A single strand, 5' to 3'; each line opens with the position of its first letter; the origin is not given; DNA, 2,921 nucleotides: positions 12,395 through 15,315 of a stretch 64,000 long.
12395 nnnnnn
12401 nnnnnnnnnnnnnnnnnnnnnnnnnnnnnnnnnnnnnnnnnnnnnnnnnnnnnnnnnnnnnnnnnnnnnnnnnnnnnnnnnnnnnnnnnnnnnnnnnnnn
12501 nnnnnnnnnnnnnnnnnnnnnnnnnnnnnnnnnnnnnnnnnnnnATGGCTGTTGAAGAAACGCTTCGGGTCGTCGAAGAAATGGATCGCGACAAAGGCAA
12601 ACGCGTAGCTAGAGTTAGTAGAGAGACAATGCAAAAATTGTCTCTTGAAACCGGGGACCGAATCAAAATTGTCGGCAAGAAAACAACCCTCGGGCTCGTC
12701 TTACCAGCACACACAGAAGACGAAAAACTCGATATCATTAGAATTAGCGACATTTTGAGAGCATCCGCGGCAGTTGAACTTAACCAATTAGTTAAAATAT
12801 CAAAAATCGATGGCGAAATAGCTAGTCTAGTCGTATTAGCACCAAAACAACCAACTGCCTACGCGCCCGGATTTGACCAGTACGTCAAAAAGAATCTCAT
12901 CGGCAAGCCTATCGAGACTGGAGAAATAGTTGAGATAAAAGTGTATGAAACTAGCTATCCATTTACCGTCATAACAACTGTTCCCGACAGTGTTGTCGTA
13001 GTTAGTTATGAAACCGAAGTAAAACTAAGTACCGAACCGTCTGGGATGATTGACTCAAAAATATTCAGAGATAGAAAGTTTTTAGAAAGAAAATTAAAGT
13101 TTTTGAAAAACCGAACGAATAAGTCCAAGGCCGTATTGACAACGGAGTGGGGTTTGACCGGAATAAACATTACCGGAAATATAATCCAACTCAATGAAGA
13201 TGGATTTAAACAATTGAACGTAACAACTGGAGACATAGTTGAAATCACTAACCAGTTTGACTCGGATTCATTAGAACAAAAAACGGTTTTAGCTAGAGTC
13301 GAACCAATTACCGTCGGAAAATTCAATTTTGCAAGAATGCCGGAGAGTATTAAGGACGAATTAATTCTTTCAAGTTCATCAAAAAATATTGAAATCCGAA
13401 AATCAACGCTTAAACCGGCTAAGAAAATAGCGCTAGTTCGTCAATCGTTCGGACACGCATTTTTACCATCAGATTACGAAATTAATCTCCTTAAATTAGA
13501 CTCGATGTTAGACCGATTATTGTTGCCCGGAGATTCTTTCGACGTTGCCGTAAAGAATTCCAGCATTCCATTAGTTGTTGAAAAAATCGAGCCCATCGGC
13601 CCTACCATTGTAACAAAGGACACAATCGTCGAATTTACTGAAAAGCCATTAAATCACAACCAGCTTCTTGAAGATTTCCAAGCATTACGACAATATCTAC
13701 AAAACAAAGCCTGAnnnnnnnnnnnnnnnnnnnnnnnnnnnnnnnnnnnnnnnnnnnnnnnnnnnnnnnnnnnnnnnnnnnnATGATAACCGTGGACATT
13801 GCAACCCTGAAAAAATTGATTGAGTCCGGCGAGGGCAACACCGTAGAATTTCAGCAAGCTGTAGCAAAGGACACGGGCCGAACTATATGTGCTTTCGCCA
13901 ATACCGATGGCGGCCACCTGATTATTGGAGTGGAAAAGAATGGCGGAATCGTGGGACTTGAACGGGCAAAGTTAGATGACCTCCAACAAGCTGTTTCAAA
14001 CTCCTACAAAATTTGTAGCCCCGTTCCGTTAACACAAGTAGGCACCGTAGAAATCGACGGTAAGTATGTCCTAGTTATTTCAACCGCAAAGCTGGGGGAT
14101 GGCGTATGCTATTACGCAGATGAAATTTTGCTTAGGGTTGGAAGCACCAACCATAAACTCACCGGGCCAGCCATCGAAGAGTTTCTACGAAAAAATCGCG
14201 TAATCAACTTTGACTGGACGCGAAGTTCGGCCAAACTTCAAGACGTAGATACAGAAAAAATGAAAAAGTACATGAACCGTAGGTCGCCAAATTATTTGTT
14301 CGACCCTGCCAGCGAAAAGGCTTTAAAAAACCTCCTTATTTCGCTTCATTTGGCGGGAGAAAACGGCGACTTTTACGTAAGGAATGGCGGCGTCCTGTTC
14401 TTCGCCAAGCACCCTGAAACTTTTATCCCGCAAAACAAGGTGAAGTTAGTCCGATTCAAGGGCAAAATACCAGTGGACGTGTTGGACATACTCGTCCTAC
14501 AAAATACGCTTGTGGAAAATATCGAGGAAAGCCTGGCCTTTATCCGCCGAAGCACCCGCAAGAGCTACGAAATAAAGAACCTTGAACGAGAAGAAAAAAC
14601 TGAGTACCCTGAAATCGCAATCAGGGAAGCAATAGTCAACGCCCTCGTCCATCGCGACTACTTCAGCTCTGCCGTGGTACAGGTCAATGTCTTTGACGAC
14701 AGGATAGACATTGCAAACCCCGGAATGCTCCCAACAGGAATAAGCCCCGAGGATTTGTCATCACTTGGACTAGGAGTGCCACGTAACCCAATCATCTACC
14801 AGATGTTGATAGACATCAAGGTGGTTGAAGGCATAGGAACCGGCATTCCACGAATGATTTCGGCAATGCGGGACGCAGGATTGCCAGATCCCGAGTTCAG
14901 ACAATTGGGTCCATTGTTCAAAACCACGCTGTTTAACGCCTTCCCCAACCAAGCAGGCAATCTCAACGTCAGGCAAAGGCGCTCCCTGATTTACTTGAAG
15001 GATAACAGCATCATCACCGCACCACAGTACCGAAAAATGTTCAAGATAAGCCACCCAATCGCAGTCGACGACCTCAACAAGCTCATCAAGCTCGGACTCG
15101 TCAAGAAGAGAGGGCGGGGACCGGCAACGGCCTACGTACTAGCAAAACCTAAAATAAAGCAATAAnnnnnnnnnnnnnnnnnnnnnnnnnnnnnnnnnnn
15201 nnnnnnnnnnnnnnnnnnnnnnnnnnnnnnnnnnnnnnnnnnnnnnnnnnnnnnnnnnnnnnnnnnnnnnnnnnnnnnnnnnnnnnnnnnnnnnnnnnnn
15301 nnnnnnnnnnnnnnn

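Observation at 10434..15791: Intact integrated element at tRNA-Phe with a 21-bp att duplication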

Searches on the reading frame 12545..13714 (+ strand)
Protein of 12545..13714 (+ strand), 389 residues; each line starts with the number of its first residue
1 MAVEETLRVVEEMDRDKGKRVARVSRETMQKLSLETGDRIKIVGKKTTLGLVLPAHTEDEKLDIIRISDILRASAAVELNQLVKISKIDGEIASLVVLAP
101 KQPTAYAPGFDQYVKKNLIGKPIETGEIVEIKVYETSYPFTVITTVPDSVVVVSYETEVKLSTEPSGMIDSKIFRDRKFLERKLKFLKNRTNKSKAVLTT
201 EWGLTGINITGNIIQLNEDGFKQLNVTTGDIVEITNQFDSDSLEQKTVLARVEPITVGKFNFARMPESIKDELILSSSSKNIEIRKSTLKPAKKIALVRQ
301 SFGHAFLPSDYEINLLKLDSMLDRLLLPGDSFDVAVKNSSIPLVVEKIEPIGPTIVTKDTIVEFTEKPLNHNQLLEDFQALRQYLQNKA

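Call 7: search_protein_families(library=pfam, proteins=[window:12545-13714:+], max_evalue=0.01)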
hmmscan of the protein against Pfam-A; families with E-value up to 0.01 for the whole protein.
window:12545-13714:+ (389 aa): 3 families
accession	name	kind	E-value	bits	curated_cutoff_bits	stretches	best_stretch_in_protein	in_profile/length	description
PF02359.24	CDC48_N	-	2.6e-24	85.7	35.1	1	7-88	2-83/85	Cell division protein 48 (CDC48), N-terminal domain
PF02933.23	CDC48_2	-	5.6e-21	74.4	22.4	2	109-166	5-62/64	Cell division protein 48 (CDC48), domain 2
PF01568.27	Molydop_binding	-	0.00012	22.5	26.8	0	212-239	30-57/110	Molydopterin dinucleotide binding domain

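Call 8: search_protein_families(library=phrogs, proteins=[window:12545-13714:+], max_evalue=0.01)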
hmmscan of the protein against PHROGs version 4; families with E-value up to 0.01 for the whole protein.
window:12545-13714:+ (389 aa): 0 families

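Call 9: search_protein_families(library=padloc, proteins=[window:12545-13714:+], max_evalue=0.01)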
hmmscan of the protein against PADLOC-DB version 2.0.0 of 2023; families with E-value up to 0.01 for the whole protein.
window:12545-13714:+ (389 aa): 0 families

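Call 10: search_protein_families(library=ncbifam, proteins=[window:12545-13714:+], max_evalue=0.01)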
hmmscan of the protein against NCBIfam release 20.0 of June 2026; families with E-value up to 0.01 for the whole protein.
window:12545-13714:+ (389 aa): 3 families
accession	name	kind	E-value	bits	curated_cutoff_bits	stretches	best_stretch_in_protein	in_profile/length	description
TIGR01243.1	CDC48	subfamily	9.7e-43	146.5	802.65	2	6-168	3-166/733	CDC48 family AAA ATPase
NF042908.1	FMD_DH_FwdD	exception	0.0004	20.5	175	0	212-240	31-59/129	tungsten-dependent formylmethanofuran dehydrogenase subunit FwdD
NF003020.0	PRK03879.2-1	equivalog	0.0018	18.3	154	1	21-65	32-77/100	ribonuclease P protein component 1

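Call 36: find_related_loci(query=window:12545-13714:+, collection=viral_contigs, flank=10000)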
Query window:12545-13714:+ (389 aa) in viral_contigs; peptide patterns used: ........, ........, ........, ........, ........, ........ (x = any residue, [..] = any of these).
9 stretches matched a pattern, but none encodes a relative of the query by tblastn (E <= 1e-3).

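Call 41: find_homologous_proteins(query=window:12545-13714:+, max_evalue=0.001)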
Query window:12545-13714:+ (389 aa): 12 proteins with E <= 0.001 among 7658 candidates.
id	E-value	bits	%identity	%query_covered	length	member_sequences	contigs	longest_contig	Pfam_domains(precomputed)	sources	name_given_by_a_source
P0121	3.0e-243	824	100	100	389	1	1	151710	PF02933.24,PF02359.25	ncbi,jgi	jgi:formylmethanofuran dehydrogenase subunit D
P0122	3.9e-38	150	47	42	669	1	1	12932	PF13173.13,PF06745.20,PF02359.25,PF13671.13,PF00004.36,PF13401.13,PF05673.20,PF07728.21,PF13191.13,PF06414.19,PF07724.21,PF24883.3,PF13521.13,PF06068.20,PF05496.19,PF17862.8,PF01695.24,PF13479.13,PF00158.33,PF02933.24,PF12775.14,PF00910.29,PF01078.28,PF20720.4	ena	-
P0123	1.5e-37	148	48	41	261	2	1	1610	PF02933.24,PF02359.25,PF00004.36,PF13191.13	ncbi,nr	ncbi:MAG TPA: AAA family ATPase, partial [Candidatus Norongarragalinales archaeon]|nr:AAA family ATP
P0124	3.7e-36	143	48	42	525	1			PF13173.13,PF06745.20,PF02359.25,PF13671.13,PF00004.36,PF13401.13,PF13238.13,PF07728.21,PF00931.29,PF13191.13,PF07724.21,PF24883.3,PF13521.13,PF06068.20,PF05496.19,PF17862.8,PF01637.25,PF01695.24,PF13479.13,PF00158.33,PF02933.24,PF00005.34,PF12775.14,PF00910.29,PF01078.28,PF20720.4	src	-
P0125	6.6e-36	142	48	41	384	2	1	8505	PF13173.13,PF02933.24,PF07724.21,PF02359.25,PF00004.36,PF13401.13,PF05496.19,PF07728.21,PF13191.13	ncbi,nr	ncbi:AAA family ATPase, partial [Candidatus Micrarchaeota archaeon]|nr:AAA family ATPase [Candidatus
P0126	8.2e-35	139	47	41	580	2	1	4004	PF02933.24,PF07724.21,PF02359.25,PF00004.36,PF05496.19,PF07728.21,PF13191.13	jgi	-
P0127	3.1e-33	134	43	41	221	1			PF02933.24,PF02359.25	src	-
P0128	1.7e-30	125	40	44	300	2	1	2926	PF02933.24,PF02359.25,PF00004.36,PF05496.19,PF13191.13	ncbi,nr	ncbi:MAG TPA: AAA family ATPase, partial [Candidatus Bilamarchaeaceae archaeon]|nr:AAA family ATPase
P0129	4.4e-30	123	40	41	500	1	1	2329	PF02933.24,PF02359.25,PF13521.13,PF00004.36,PF13401.13,PF05496.19,PF17862.8,PF07728.21,PF25199.2,PF13191.13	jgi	jgi:transitional endoplasmic reticulum ATPase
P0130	2.5e-10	58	30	48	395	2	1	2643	PF13173.13,PF02933.24,PF07724.21,PF02359.25,PF00004.36,PF05496.19,PF17862.8,PF07728.21,PF13191.13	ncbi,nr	ncbi:MAG TPA: AAA family ATPase, partial [Candidatus Rokubacteria bacterium]|nr:AAA family ATPase [C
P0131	2.7e-9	55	27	54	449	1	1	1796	PF13173.13,PF02933.24,PF07724.21,PF02359.25,PF00004.36,PF13401.13,PF05496.19,PF17862.8,PF07728.21,PF13191.13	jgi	-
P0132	2.9e-9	55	27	50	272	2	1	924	PF02933.24,PF02359.25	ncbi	-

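Call 42: find_encoding_contigs(protein=P0121, flank=10000, max_places=6)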
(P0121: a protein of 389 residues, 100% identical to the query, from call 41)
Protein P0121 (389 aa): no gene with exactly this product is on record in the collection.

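Call 56: search_solved_structures(query=window:12545-13714:+, max_evalue=0.01, show_alignments=1)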
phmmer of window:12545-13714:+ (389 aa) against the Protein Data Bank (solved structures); distinct sequences matched with E-value up to 0.01: 33.
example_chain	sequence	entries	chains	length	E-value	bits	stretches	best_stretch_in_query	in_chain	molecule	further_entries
1cz4_A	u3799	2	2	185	4.6e-15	58.9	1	7-167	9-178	VCP-LIKE ATPASE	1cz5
5g4f_A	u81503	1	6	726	4.2e-14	55.7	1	7-173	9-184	VCP-LIKE ATPASE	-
5g4g_A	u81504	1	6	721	5e-14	55.5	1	7-173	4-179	VCP-LIKE ATPASE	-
7dg9_A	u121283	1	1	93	1.3e-09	41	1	6-87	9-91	Cell division control protein 48, AAA family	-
7dg7_A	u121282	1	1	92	9.1e-09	38.2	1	7-87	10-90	ATPase of the AAA+ class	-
7di0_A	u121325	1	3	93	7.6e-08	35.1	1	6-89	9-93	apDPBB_sym_79 protein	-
7di1_A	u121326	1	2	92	8.4e-07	31.7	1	6-89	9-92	mkDPBB_sym_86 protein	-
9uw1_A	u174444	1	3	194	9.4e-07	31.5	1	9-165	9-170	Cell division control protein 48 homolog A,Plant UBX domain-containing protein 5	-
7dvf_A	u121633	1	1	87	1e-06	31.4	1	7-85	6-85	reDPBB_sym2 protein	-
6hd3_A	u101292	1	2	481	2.5e-06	30.2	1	9-171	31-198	Cell division control protein 48 homolog A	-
7dvc_A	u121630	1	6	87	2.9e-06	29.9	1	7-85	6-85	reDPBB_sym1 protein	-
9m4g_A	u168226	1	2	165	3.3e-06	29.8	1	9-159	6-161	Cell division control protein 48 homolog A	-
9v9o_A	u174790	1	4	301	3.6e-06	29.6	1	9-165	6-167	Cell division control protein 48 homolog A,Plant UBX domain-containing protein 5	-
7dbo_A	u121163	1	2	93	4.3e-06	29.4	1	7-88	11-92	VCP-like ATPase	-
9m3v_A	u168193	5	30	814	7.3e-06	28.6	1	9-170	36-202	Cell division control protein 48 homolog A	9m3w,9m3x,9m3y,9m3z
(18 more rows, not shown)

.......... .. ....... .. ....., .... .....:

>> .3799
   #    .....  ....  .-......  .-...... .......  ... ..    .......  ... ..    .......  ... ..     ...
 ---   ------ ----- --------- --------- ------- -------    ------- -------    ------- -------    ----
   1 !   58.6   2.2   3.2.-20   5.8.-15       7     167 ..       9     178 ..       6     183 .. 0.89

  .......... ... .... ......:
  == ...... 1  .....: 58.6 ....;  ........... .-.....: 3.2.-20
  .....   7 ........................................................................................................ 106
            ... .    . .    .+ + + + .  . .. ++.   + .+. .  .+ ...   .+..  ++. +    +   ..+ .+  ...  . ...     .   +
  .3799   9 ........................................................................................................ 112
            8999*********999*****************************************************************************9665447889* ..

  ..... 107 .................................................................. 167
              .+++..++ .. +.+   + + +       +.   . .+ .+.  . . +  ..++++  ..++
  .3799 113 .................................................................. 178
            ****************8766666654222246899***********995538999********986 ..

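Call 68: predict_structure(protein=window:12545-13714:+)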
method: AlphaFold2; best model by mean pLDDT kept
length: 389 residues; sequences in the alignment: 1
mean_pLDDT: 30.2   pTM: 0.17
mean pLDDT of the five models: 30.2, 27.2, 26.7, 26.5, 23.7
residues with pLDDT >= 90: 0; 70-90: 0; 50-70: 0; < 50: 389
segments of 3 or more residues with pLDDT < 50: 1-389
pLDDT, mean of each block of 10 residues (from residue 1): 32 35 41 40 31 33 32 27 27 26 29 32 27 27 27 25 24 30 30 25 25 30 31 32 32 25 30 27 30 27 29 28 32 29 26 26 32 46 43
secondary structure, 60 per line:
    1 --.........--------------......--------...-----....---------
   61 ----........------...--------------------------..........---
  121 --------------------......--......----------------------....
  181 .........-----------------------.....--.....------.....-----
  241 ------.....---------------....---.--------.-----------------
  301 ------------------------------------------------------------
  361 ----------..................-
elements in order: H3-11 H26-31 E40-42 E48-51 H67-72 H108-117 E141-146 E149-154 H177-189 E213-217 E220-224 E231-235 E247-251 H267-270 H371-388

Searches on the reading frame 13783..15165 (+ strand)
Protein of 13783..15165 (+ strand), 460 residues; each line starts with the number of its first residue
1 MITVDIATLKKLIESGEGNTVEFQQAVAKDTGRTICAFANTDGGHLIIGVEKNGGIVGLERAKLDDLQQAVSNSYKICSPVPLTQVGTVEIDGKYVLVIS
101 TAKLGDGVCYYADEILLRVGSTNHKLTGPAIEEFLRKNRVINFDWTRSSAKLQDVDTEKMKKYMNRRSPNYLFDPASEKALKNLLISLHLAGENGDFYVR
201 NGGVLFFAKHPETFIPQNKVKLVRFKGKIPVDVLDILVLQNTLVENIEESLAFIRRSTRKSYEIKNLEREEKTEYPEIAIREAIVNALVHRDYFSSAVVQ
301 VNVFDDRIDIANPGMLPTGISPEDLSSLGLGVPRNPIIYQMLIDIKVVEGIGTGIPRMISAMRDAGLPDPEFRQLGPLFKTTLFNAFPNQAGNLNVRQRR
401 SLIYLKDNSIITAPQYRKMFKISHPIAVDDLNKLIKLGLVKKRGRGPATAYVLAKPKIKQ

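Call 7: search_protein_families(library=pfam, proteins=[window:13783-15165:+], max_evalue=0.01)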
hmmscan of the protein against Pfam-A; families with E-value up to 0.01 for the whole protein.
window:13783-15165:+ (460 aa): 2 families
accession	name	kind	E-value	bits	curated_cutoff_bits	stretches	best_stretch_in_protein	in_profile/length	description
PF13749.12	HATPase_c_4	-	3.3e-21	75.5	26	1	299-383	4-89/89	Putative ATP-dependent DNA helicase recG C-terminal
PF04326.19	SLFN_AlbA_2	-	1.1e-18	68.3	25.3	1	17-126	1-117/118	Schlafen, AlbA_2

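Call 8: search_protein_families(library=phrogs, proteins=[window:13783-15165:+], max_evalue=0.01)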
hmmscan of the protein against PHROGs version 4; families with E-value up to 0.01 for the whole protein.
window:13783-15165:+ (460 aa): 1 family
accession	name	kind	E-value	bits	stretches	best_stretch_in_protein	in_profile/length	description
phrog_12156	-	DNA, RNA and nucleotide metabolism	2.8e-66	225.2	1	8-455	9-482/485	DNA helicase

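Call 9: search_protein_families(library=padloc, proteins=[window:13783-15165:+], max_evalue=0.01)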
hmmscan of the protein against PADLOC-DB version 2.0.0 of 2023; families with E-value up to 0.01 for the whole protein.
window:13783-15165:+ (460 aa): 3 families
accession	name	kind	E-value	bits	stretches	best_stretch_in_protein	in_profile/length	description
PDLC02394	pAgo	-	9.9e-28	94.4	1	26-386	52-437/1121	-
PDLC02402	Aga_SIR2-PNTD1-PNTD2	-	7.7e-18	62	1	137-319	305-486/876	Class I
PDLC02418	Aga_SIR2-Kinase-PNTD1-PNTD2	-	2.9e-13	46.9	1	261-316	306-361/756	Class I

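Call 10: search_protein_families(library=ncbifam, proteins=[window:13783-15165:+], max_evalue=0.01)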
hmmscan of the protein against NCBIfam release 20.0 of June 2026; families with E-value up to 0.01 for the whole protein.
window:13783-15165:+ (460 aa): 0 families

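Call 14: find_encoding_contigs(protein=window:13783-15165:+, flank=10000, max_places=10)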
Protein window:13783-15165:+ (460 aa): no gene with exactly this product is on record in the collection.

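Call 43: list_cluster_members(proteins=[P0121, P0001, window:13783-15165:+, window:15225-15476:+, window:15479-15715:+, window:12347-12517:+, window:15882-17360:+, window:23153-24781:+])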
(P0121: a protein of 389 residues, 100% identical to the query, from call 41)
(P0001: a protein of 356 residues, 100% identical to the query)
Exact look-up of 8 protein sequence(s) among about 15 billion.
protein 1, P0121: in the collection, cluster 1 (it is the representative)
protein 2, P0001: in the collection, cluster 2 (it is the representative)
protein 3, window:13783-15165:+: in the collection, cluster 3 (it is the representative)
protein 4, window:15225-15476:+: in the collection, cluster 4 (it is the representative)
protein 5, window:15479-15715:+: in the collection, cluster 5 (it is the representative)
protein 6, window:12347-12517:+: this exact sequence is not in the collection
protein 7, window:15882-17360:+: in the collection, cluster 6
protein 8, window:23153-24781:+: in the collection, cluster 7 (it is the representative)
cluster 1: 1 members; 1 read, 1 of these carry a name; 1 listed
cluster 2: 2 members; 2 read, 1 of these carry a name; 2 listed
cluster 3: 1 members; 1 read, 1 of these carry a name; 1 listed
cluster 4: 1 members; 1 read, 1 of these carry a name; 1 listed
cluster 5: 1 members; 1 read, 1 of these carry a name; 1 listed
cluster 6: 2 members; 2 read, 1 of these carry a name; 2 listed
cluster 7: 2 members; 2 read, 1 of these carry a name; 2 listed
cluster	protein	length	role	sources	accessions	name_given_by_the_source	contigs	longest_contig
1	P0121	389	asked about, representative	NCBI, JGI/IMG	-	formylmethanofuran dehydrogenase subunit D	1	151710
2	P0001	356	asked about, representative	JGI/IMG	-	site-specific recombinase XerD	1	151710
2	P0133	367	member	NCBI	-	-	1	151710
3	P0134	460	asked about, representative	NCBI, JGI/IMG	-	ATP-dependent DNA helicase RecG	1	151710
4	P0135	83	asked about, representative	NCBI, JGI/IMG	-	uncharacterized membrane protein HdeD (DUF308 family)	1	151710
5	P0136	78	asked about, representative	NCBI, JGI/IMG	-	hypothetical protein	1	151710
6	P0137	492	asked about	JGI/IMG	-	hypothetical protein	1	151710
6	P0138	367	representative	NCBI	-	-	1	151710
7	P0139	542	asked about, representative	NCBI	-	-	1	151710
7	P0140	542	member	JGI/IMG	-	transglutaminase-like putative cysteine protease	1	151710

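Call 50: find_homologous_proteins(query=window:13783-15165:+, max_evalue=1e-10)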
Query window:13783-15165:+ (460 aa): 436 proteins with E <= 1e-10 among 8000 candidates; the best 120 are listed.
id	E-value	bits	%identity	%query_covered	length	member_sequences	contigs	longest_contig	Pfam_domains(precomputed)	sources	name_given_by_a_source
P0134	0.0e+0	1022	100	100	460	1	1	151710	PF13749.13,PF04326.20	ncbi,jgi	jgi:ATP-dependent DNA helicase RecG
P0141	7.4e-199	679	65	100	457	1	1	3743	PF13749.13,PF04326.20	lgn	-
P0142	3.2e-182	624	58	99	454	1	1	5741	PF13749.13,PF04326.20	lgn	-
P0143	1.6e-143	497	48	97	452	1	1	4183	PF13749.13,PF04326.20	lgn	-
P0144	1.4e-142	493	48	98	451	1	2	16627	PF13749.13,PF04326.20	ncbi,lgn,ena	ncbi:MAG: RNA-binding domain-containing protein [Nanoarchaeota archaeon]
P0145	2.6e-134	466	44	98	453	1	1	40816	PF13749.13,PF04326.20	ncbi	-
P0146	9.7e-128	444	44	98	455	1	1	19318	PF13749.13,PF04326.20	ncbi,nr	ncbi:MAG: putative DNA binding domain-containing protein [Candidatus Aenigmarchaeota archaeon]|nr:pu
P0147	4.7e-125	436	47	98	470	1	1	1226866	PF13749.13,PF04326.20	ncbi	-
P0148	1.4e-114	401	43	97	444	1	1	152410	PF13749.13,PF04326.20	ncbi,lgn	-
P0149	2.4e-114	400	44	95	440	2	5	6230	PF13749.13,PF04326.20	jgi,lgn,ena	-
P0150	3.0e-114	400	44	95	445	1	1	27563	PF13749.13,PF04326.20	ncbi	ncbi:MAG: ATP-binding protein [Candidatus Micrarchaeota archaeon]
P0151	3.9e-113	396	43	93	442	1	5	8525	PF13749.13,PF04326.20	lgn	-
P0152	3.9e-113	396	44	92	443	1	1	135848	PF13749.13,PF04326.20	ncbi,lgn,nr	ncbi:putative DNA binding domain-containing protein [Candidatus Micrarchaeota archaeon]|nr:putative 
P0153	1.2e-112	395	43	95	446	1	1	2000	PF13749.13,PF04326.20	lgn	-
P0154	3.3e-112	393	42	96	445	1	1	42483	PF13749.13,PF04326.20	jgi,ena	-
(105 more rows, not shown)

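Call 51: find_encoding_contigs(protein=P0141, flank=10000, max_places=4)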
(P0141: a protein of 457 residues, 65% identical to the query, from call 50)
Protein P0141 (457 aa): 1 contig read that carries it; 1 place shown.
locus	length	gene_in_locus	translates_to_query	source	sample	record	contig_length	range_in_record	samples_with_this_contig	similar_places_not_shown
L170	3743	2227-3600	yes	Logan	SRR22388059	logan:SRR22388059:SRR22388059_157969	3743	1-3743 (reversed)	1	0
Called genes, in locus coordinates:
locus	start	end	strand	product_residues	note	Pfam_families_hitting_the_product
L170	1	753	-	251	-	?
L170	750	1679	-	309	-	PF12802:MarR_2 (weak)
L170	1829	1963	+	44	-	-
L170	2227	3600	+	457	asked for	PF04326:SLFN_AlbA_2, PF13749:HATPase_c_4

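Call 52: find_encoding_contigs(protein=P0142, flank=10000, max_places=4)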
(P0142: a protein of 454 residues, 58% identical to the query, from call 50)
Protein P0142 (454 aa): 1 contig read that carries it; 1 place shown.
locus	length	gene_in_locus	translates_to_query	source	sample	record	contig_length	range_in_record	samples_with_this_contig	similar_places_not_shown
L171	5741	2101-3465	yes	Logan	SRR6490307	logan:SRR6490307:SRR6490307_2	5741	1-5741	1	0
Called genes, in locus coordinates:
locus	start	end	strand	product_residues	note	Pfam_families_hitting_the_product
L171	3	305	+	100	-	?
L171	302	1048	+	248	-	-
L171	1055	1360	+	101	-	-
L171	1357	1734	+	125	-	-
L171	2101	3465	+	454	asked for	PF04326:SLFN_AlbA_2, PF13749:HATPase_c_4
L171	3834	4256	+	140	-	-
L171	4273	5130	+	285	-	-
